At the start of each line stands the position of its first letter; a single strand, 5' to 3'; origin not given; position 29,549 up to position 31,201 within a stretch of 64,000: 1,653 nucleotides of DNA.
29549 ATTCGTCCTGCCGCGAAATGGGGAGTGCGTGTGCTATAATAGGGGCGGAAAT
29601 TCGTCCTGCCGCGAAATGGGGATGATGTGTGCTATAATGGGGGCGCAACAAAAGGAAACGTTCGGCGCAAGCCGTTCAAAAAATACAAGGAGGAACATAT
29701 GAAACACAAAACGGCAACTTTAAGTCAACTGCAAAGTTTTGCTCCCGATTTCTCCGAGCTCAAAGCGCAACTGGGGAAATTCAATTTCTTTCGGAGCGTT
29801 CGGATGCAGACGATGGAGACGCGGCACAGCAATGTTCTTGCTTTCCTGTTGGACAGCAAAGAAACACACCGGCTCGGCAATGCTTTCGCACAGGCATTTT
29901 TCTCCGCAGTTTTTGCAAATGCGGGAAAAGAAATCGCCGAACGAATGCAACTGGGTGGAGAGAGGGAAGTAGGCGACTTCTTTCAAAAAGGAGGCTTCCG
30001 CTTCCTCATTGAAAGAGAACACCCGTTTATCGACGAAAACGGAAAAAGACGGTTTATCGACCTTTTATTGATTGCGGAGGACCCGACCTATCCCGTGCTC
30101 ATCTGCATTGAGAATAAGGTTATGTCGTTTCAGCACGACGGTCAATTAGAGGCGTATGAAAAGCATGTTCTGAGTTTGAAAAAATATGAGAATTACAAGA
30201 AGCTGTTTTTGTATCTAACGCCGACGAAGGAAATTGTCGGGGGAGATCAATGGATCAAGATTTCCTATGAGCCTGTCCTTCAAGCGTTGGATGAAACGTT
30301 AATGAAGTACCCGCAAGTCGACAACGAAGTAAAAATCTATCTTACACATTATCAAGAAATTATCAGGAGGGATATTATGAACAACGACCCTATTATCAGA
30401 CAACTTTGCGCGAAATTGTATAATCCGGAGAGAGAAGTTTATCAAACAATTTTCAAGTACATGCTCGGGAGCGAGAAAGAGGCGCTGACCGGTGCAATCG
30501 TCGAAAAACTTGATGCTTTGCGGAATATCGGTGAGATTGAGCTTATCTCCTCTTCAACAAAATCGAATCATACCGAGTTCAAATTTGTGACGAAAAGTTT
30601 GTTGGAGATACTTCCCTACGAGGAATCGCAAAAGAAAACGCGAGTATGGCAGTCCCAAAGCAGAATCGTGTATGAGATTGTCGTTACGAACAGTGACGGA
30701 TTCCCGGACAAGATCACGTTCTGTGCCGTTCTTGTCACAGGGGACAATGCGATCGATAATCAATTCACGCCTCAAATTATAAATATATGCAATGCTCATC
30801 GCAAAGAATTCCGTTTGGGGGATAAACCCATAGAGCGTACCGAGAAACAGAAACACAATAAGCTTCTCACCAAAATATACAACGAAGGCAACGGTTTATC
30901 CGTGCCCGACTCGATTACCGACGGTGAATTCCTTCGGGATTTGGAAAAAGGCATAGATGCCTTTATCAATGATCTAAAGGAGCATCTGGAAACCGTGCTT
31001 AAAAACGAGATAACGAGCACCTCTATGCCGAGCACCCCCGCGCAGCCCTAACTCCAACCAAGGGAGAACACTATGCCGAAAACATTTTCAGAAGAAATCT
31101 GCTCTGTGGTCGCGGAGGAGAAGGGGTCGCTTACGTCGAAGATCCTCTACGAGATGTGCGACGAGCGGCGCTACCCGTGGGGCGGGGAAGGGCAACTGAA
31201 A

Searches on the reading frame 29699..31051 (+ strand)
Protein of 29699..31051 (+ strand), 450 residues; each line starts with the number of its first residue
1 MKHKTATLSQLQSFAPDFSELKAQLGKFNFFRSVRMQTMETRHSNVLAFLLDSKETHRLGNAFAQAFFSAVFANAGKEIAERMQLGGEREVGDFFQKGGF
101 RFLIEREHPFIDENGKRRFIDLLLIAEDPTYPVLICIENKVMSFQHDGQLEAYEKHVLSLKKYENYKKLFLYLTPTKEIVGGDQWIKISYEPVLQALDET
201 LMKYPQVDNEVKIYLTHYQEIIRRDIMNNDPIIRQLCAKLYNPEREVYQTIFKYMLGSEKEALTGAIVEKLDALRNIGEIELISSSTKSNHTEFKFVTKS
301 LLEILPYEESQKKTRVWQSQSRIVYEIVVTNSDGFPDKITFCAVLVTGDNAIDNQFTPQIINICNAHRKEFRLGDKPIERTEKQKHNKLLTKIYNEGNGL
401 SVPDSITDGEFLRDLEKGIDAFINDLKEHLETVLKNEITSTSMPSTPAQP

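Call 8: search_protein_families(library=pfam, proteins=[window:29699-31051:+], max_evalue=0.01)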
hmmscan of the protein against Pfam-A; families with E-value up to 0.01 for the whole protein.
window:29699-31051:+ (450 aa): 1 family
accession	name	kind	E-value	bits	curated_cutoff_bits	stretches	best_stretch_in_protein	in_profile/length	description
PF14281.12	PDDEXK_4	-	8.2e-23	81.7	22.3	1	28-218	1-181/183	PD-(D/E)XK nuclease superfamily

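Call 11: find_related_loci(query=window:29699-31051:+, collection=genome_contigs, flank=6000)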
Query window:29699-31051:+ (450 aa) in genome_contigs; peptide patterns used: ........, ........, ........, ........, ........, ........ (x = any residue, [..] = any of these).
100 stretches matched a pattern; 1 encode a relative of the query (tblastn E <= 1e-3); 1 distinct loci.
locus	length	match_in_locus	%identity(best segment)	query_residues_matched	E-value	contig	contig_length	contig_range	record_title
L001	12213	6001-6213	89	1-71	5e-37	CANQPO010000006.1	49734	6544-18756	MAG: uncultured Clostridia bacterium isolate Lapin-012__bin43 genome assembly, contig: Lapin-012__NODE_1254_length_49734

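Call 21: find_homologous_proteins(query=window:29699-31051:+, max_evalue=0.001)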
Query window:29699-31051:+ (450 aa): 27 proteins with E <= 0.001 among 6366 candidates.
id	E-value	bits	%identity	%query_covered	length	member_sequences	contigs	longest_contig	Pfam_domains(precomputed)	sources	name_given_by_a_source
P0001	0.0e+0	1013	100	100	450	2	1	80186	PF14281.13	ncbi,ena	-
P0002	2.8e-224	763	77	97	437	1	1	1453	PF14281.13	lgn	-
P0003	1.6e-145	503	58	97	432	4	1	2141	PF14281.13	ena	-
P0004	1.1e-126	441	50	96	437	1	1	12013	PF14281.13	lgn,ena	-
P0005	5.7e-72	261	49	62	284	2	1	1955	-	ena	-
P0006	1.5e-67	246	36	95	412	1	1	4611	PF14281.13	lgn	-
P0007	2.0e-39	154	32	76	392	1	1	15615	PF14281.13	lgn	-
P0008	6.5e-25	106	30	68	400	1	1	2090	PF14281.13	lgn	-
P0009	5.2e-24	103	25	96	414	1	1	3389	PF14281.13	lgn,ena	-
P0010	6.9e-23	99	30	75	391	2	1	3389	PF14281.13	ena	-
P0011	2.5e-22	97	28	73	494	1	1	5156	PF14281.13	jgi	-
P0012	4.1e-22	97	31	55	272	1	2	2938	PF14281.13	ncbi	-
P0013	5.6e-22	96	31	53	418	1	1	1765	PF14281.13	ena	-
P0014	2.2e-21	94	28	71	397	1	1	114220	PF14281.13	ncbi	-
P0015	1.0e-19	89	29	67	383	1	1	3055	PF14281.13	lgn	-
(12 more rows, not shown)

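Call 22: find_encoding_contigs(protein=P0004, flank=8000, max_places=4)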
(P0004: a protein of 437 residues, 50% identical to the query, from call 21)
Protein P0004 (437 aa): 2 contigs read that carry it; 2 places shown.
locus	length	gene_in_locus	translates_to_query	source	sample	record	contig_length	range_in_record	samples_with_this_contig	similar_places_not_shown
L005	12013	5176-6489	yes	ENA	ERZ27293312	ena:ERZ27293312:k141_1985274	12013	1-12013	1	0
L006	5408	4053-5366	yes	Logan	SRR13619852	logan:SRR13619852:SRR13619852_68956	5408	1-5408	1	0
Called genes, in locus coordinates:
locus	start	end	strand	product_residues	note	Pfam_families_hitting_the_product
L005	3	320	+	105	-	?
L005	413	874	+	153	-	PF00239:Resolvase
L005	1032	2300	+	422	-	PF14281:PDDEXK_4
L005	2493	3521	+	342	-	PF16902:FokI_D3 (weak), PF13280:WYL, PF25583:WCX (faint)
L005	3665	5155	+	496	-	PF11074:DUF2779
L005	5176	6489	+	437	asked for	PF14281:PDDEXK_4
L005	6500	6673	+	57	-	-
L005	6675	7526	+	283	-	-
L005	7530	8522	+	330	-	-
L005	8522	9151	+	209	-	-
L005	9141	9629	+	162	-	-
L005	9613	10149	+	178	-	PF01885:PTS_2-RNA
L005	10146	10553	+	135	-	-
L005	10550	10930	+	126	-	-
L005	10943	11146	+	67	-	-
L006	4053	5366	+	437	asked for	PF14281:PDDEXK_4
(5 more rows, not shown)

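Call 23: find_encoding_contigs(protein=P0003, flank=5000, max_places=4)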
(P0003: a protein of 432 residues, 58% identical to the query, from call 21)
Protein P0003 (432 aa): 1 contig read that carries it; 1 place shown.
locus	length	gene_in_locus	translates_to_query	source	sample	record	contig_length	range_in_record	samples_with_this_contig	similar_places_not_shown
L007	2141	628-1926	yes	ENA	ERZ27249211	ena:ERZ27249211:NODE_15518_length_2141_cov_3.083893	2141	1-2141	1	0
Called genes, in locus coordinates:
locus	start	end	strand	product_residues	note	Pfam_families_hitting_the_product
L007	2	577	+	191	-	?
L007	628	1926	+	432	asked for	PF14281:PDDEXK_4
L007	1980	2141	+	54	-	?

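Call 24: find_encoding_contigs(protein=P0006, flank=5000, max_places=4)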
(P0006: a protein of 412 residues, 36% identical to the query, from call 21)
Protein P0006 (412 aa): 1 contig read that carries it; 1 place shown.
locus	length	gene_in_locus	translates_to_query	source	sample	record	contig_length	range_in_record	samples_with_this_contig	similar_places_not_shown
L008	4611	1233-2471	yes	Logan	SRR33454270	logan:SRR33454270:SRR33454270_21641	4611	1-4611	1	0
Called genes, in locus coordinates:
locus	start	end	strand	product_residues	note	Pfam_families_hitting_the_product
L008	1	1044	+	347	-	?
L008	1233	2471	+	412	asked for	PF14281:PDDEXK_4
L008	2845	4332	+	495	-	PF11074:DUF2779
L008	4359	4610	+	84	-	?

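Call 28: find_encoding_contigs(protein=P0002, flank=5000, max_places=4)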
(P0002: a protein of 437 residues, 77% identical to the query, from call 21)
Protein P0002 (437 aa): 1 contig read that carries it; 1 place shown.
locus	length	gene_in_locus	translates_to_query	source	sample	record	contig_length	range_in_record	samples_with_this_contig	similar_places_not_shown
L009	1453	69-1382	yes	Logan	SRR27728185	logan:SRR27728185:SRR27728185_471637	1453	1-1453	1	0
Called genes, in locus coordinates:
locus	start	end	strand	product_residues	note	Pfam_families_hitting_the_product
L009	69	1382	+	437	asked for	PF14281:PDDEXK_4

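Call 29: find_encoding_contigs(protein=P0001, flank=1000, max_places=4)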
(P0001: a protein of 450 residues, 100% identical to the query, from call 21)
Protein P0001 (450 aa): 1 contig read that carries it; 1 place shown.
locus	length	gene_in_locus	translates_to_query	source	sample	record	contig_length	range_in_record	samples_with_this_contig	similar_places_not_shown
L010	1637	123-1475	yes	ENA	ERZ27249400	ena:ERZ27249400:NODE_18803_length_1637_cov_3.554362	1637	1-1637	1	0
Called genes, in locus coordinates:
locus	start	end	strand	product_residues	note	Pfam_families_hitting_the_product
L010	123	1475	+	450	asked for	PF14281:PDDEXK_4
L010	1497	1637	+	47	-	?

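Call 33: search_protein_families(library=phrogs, proteins=[window:29699-31051:+], max_evalue=0.001)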
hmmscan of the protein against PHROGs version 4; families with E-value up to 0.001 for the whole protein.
window:29699-31051:+ (450 aa): 0 families

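Call 34: search_protein_families(library=padloc, proteins=[window:29699-31051:+], max_evalue=0.01)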
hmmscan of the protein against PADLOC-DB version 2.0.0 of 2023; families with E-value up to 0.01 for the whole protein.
window:29699-31051:+ (450 aa): 12 families
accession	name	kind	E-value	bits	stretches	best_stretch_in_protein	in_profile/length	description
PDLC04972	PDC-S26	-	6.4e-60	201.5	1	1-436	1-388/397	-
PDLC04977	PDC-S26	-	1.1e-50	171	1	4-437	6-395/400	-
PDLC04971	PDC-S26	-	1.3e-31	107.9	1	2-273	8-266/415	-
PDLC04980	PDC-S26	-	2e-15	55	1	20-302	22-292/389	-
PDLC04981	PDC-S26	-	2.1e-15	54.9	1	8-205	4-173/358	-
PDLC04983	PDC-S26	-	2.2e-15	55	1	7-225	13-214/413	-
PDLC04982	PDC-S26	-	1.3e-12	45.6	1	20-248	17-234/392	-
PDLC04974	PDC-S26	-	9e-12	42.9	1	20-367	23-325/401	-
PDLC04975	PDC-S26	-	9.9e-10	36.2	2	116-223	89-186/351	-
PDLC04970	PDC-S26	-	9.8e-08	29.6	1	4-204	5-179/373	-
PDLC04973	PDC-S26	-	0.0011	16.4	0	8-178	21-166/394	-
PDLC04976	PDC-S26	-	0.0096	13.1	0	25-72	28-77/451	-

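Call 35: search_protein_families(library=ncbifam, proteins=[window:29699-31051:+], max_evalue=0.01)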
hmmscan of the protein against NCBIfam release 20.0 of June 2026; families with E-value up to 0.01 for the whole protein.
window:29699-31051:+ (450 aa): 0 families

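Call 43: search_solved_structures(query=window:29699-31051:+, max_evalue=1)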
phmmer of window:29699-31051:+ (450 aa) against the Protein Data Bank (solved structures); distinct sequences matched with E-value up to 1: 0.

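Call 64: search_protein_families(library=pfam, proteins=[L001:179-1822:+, L001:1997-2419:+, L001:2416-3900:+, L001:3903-5615:+, L001:6755-7492:+, L001:7811-11608:+], max_evalue=0.001)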
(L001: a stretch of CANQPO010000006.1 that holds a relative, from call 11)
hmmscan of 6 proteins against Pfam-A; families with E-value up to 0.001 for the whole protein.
L001:179-1822:+ (547 aa): 1 family
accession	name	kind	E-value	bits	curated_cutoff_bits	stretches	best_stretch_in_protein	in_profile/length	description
PF14523.12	Syntaxin_2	-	0.00054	20.4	26.5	1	6-103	14-111/134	Syntaxin-like protein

L001:1997-2419:+ (140 aa): 0 families

L001:2416-3900:+ (494 aa): 1 family
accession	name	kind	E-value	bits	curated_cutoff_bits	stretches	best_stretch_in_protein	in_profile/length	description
PF00004.35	AAA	-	3.6e-27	95.8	21.2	1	266-391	1-130/131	ATPase family associated with various cellular activities (AAA)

L001:3903-5615:+ (570 aa): 0 families

L001:6755-7492:+ (245 aa): 1 family
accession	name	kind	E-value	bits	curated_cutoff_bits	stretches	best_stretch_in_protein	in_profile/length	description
PF01391.23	Collagen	-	4.3e-18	65.3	27.2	2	89-144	4-59/60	Collagen triple helix repeat (20 copies)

L001:7811-11608:+ (1265 aa): 1 family
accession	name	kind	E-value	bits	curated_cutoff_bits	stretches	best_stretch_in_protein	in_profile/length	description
PF09479.16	Flg_new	-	6.2e-21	74.7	27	3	249-322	1-65/65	Listeria-Bacteroides repeat domain (List_Bact_rpt)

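Call 76: predict_structure(alignment_id=A3)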
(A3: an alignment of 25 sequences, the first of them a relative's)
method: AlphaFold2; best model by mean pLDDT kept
length: 450 residues; sequences in the alignment: 25
mean_pLDDT: 85.3   pTM: 0.60
mean pLDDT of the five models: 85.3, 84.2, 84.1, 83.0, 82.1
residues with pLDDT >= 90: 227; 70-90: 168; 50-70: 41; < 50: 14
segments of 3 or more residues with pLDDT < 50: 383-387, 444-450
pLDDT, mean of each block of 10 residues (from residue 1): 66 90 92 88 95 91 95 93 91 86 95 94 95 95 78 95 95 82 87 96 89 94 89 90 84 68 85 89 79 91 77 65 91 85 85 84 90 82 54 79 75 91 92 87 44
secondary structure, 60 per line:
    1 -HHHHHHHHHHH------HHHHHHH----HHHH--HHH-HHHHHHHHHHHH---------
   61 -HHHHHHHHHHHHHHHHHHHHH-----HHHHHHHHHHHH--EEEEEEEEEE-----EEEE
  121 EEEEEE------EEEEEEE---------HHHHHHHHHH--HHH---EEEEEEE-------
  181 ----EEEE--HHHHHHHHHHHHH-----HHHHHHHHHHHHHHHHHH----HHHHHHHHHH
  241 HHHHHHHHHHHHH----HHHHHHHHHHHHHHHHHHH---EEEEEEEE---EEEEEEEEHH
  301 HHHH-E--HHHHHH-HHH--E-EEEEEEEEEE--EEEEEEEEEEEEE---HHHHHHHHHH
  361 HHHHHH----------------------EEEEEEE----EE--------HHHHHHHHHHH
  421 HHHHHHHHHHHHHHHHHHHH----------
elements in order: H2-12 H19-25 H30-33 H40-51 H62-82 H88-99 E102-111 E117-126 E133-139 H149-158 E167-173 E185-188 H191-203 H209-226 H231-253 H258-276 E280-287 E291-298 H299-304 H309-314 E323-332 E335-347 H351-366 E389-395 H410-440

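Call 79: fold_search(model_id=the predicted structure, library=pdb)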
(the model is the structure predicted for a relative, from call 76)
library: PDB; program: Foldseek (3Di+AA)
matches with E <= 10: 850; with E <= 0.001: 1
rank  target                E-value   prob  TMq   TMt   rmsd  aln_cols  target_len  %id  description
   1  9nl2_A                8.4e-04  0.97  0.13  0.06  14.7       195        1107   10  Structure of R2 retrotransposon protein from Platysternon megacephalum initiating target-primed reverse transcription (released 2025-06-18)
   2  9dou_A                3.3e-03  0.92  0.15  0.08  14.1       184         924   10  Taeniopygia guttata R2 retrotransposon (R2Tg) initiating target-primed reverse transcription (released 2025-05-21)
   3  9nl3_A                8.2e-03  0.72  0.14  0.07  13.7       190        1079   12  Structure of R2 retrotransposon protein from Taeniopygia guttata initiating target-primed reverse transcription (released 2025-06-18)
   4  5he1_A                5.1e-02  0.13  0.10  0.07  18.8       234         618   12  Human GRK2 in complex with Gbetagamma subunits and CCG224062 (released 2016-05-11)
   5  7bdv_B                9.0e-02  0.25  0.14  0.18  16.1       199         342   12  Structure of Can2 from Sulfobacillus thermosulfidooxidans in complex with cyclic tetra-adenylate (cA4) (released 2021-03-03)
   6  6c2y_A                1.1e-01  0.10  0.10  0.08  17.3       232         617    7  Human GRK2 in complex with Gbetagamma subunits and CCG257142 (released 2018-04-25)
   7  7t31_A                1.4e-01  0.08  0.10  0.09  21.2       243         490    9  X-ray Structure of Clostridiodies difficile PilW (released 2022-10-19)
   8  7k7z_A                1.5e-01  0.09  0.10  0.07  19.1       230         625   10  Structure of a hit for G Protein Coupled Receptor Kinase 2 (GRK2) Inhibitor for the Potential Treatment of Heart Failu (released 2020-10-28)
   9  7k7l_A                1.7e-01  0.09  0.10  0.08  18.8       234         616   12  Structure of a hit for G Protein Coupled Receptor Kinase 2 (GRK2) Inhibitor for the Potential Treatment of Heart Failu (released 2020-10-28)
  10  9ut6_B                1.8e-01  0.14  0.10  0.09  15.2       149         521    8  The helicase module of the helicase-primase complex from HHV1 bound with ssDNA and pritelivir (released 2026-04-08)
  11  6lyp_A                1.8e-01  0.09  0.11  0.15  20.1       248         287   10  Cryo-EM structure of AtMSL1 wild type (released 2020-04-15)
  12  2ygv_D                2.0e-01  0.10  0.08  0.20  16.7       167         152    9  Conserved N-terminal domain of the yeast Histone Chaperone Asf1 in complex with the C-terminal fragment of Rad53 (released 2012-02-15)
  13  6w4o_O                2.3e-01  0.20  0.10  0.14  11.6       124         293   13  CaMKII alpha-30 Cryo-EM reconstruction (released 2020-07-15)
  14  2ygv_A                2.3e-01  0.10  0.08  0.20  16.7       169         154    9  Conserved N-terminal domain of the yeast Histone Chaperone Asf1 in complex with the C-terminal fragment of Rad53 (released 2012-02-15)
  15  5he0_A                2.5e-01  0.09  0.09  0.07  17.9       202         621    7  Bovine GRK2 in complex with Gbetagamma subunits and CCG215022 (released 2016-05-11)
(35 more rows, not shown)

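Call 92: list_cluster_members(proteins=[P0001, P0028])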
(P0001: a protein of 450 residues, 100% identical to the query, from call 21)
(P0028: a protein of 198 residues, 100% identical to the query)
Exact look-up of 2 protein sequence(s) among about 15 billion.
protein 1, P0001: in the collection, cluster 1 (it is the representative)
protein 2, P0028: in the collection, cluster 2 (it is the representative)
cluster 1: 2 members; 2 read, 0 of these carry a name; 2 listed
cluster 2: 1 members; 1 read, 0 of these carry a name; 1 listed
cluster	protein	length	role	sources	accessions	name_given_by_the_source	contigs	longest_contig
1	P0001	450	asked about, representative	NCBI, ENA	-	-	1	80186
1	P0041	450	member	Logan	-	-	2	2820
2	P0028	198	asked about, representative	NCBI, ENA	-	-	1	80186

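Call 93: find_encoding_contigs(protein=P0041, flank=3000, max_places=4)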
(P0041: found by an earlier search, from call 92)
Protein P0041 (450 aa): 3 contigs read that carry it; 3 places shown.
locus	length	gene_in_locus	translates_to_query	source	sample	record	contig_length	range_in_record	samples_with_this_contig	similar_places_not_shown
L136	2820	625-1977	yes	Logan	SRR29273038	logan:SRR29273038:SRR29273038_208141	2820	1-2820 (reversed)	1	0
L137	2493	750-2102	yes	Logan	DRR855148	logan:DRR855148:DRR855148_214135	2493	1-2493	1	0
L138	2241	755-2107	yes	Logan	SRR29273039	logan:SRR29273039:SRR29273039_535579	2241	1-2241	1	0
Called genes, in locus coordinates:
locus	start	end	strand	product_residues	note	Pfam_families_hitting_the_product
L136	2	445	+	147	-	?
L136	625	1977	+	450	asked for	PF14281:PDDEXK_4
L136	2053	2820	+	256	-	?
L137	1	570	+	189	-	?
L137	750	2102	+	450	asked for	PF14281:PDDEXK_4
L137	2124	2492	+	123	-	?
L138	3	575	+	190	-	?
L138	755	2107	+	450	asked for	PF14281:PDDEXK_4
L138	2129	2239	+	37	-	?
